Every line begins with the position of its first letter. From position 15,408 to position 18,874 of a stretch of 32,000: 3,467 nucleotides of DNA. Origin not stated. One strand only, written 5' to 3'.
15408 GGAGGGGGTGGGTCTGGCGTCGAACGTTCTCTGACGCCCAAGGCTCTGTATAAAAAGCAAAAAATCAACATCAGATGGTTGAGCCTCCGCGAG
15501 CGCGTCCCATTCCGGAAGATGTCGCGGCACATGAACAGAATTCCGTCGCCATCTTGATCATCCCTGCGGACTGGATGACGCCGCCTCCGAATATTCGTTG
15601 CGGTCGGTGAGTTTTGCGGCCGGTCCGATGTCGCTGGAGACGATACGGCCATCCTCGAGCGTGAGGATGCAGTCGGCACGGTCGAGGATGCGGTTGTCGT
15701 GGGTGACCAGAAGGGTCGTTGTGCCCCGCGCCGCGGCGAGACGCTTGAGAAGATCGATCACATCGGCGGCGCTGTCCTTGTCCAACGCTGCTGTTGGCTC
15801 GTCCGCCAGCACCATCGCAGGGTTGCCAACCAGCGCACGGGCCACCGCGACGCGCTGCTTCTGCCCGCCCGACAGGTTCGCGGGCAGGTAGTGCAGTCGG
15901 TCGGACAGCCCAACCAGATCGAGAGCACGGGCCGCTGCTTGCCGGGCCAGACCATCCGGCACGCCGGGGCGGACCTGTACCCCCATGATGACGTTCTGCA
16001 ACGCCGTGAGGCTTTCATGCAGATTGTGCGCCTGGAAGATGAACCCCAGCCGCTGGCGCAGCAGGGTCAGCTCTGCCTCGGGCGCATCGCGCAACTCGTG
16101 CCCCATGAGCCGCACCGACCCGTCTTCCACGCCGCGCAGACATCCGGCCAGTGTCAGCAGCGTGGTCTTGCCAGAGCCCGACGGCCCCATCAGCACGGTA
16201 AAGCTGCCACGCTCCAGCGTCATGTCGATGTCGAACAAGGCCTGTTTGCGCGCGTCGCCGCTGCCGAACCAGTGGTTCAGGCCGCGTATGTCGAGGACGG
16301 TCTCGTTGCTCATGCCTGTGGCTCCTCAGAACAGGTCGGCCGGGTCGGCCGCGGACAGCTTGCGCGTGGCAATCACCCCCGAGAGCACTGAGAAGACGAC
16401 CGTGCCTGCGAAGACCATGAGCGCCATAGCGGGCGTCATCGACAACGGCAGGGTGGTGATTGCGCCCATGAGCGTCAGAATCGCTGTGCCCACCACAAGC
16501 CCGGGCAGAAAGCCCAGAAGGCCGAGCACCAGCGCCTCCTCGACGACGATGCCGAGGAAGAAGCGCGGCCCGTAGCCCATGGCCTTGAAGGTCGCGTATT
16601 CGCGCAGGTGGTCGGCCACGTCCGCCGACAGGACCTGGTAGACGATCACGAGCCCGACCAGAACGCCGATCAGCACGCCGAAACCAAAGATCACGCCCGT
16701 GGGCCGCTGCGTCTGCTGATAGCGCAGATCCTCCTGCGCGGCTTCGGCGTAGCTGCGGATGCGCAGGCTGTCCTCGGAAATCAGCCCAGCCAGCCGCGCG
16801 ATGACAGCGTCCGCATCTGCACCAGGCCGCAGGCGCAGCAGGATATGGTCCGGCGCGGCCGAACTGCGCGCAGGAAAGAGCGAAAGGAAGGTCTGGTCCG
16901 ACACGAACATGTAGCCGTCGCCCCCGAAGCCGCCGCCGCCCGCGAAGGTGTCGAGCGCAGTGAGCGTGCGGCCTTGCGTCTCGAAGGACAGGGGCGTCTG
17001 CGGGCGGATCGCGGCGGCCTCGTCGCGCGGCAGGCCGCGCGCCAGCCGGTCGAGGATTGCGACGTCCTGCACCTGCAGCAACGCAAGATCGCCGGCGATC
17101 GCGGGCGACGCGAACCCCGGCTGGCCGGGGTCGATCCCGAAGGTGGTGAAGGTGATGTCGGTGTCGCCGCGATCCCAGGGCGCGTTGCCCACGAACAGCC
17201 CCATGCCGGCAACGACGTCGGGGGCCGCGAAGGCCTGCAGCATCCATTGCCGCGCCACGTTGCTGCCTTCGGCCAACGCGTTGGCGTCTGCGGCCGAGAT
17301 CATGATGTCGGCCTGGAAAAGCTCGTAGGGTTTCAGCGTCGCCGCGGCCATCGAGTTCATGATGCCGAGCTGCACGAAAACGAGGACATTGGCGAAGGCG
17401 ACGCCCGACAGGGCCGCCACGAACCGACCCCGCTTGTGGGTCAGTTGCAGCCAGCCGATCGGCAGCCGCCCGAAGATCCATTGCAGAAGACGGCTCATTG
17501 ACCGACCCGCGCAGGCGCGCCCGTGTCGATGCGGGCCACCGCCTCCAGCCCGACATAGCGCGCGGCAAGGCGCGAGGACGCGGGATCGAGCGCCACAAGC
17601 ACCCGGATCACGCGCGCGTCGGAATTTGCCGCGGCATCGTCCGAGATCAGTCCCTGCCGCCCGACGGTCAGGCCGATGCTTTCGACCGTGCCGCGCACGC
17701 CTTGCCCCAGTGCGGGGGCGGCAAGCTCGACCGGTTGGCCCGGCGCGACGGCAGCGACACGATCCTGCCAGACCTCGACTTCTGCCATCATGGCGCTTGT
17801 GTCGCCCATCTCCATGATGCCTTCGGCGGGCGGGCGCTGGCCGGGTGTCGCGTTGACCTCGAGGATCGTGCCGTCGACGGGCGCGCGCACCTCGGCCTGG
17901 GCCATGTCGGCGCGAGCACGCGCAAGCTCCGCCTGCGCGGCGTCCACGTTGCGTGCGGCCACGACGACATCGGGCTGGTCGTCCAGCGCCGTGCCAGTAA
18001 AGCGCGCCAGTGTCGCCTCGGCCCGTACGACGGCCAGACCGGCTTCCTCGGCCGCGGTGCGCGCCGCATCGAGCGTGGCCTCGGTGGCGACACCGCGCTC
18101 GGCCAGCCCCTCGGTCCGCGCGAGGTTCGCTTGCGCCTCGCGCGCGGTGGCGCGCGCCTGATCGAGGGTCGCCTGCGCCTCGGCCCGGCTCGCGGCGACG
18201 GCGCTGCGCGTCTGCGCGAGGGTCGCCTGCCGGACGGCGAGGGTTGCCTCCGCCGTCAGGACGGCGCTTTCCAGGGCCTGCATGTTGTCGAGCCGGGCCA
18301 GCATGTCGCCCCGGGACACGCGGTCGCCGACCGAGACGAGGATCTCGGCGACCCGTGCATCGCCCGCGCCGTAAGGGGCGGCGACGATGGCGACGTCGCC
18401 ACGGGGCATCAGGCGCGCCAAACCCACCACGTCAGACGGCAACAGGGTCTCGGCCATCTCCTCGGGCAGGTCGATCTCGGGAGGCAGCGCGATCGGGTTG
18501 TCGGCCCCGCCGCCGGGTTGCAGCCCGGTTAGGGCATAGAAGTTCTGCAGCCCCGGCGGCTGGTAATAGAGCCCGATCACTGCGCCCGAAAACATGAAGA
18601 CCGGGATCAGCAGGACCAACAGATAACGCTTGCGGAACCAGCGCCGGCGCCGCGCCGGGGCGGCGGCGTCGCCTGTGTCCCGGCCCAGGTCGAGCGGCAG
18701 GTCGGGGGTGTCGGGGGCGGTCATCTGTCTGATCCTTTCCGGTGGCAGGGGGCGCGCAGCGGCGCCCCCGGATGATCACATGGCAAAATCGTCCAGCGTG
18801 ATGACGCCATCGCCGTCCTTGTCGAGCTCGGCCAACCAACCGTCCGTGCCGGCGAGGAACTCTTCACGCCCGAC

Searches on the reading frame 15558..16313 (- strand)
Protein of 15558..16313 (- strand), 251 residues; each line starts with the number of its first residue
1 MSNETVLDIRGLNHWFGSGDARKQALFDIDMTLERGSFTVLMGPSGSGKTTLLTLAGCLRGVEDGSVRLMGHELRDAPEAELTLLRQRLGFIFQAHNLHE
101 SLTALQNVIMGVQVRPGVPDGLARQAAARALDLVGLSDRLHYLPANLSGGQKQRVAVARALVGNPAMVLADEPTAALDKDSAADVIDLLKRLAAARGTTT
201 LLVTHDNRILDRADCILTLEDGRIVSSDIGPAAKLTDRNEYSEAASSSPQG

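Call 79: search_protein_families(library=pfam, proteins=[window:15558-16313:-], max_evalue=0.00001)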
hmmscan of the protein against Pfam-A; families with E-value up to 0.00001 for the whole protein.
window:15558-16313:- (251 aa): 3 families
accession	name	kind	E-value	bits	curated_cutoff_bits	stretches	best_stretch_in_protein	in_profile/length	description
PF00005.33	ABC_tran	-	2.8e-29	102.9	25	1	27-175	2-137/137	ABC transporter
PF13304.12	AAA_21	-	2.4e-07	31.6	27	0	38-68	1-26/304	AAA domain, putative AbiEii toxin, Type IV TA system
PF02463.25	SMC_N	-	1.2e-06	28.6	40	0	139-217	129-209/220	RecF/RecN/SMC N terminal domain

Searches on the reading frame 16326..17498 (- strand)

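Call 79: search_protein_families(library=pfam, proteins=[window:16326-17498:-], max_evalue=0.00001)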
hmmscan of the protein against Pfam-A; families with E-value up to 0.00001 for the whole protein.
window:16326-17498:- (390 aa): 1 family
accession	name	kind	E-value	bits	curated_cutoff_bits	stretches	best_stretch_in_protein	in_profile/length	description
PF02687.27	FtsX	-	1.6e-15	57.6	25.5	1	274-385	3-119/120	FtsX-like permease C-terminal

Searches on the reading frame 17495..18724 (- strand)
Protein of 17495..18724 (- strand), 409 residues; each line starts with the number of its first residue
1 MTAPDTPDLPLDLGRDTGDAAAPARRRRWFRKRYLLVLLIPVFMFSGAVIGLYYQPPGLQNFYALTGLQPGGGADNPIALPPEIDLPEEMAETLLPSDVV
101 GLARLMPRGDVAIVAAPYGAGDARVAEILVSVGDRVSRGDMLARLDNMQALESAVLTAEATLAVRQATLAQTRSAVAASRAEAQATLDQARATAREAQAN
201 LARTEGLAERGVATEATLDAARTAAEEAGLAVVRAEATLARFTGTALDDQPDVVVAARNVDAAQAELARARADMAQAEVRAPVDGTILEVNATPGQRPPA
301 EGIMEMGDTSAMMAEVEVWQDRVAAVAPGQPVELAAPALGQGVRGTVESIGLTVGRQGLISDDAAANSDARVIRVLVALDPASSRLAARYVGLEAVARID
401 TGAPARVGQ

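Call 79: search_protein_families(library=pfam, proteins=[window:17495-18724:-], max_evalue=0.00001)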
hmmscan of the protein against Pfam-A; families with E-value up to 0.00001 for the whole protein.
window:17495-18724:- (409 aa): 3 families
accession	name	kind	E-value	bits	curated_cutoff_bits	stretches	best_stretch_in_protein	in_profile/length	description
PF13437.12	HlyD_3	-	3.1e-14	54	22.2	1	279-357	2-83/106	HlyD family secretion protein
PF16576.10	HlyD_D23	-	7.7e-10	38.8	30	1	264-354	95-188/214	Barrel-sandwich domain of CusB or HlyD membrane-fusion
PF13533.13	Biotin_lipoyl_2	-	7.8e-07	29.2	29.8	0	122-146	8-32/32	Biotin-lipoyl like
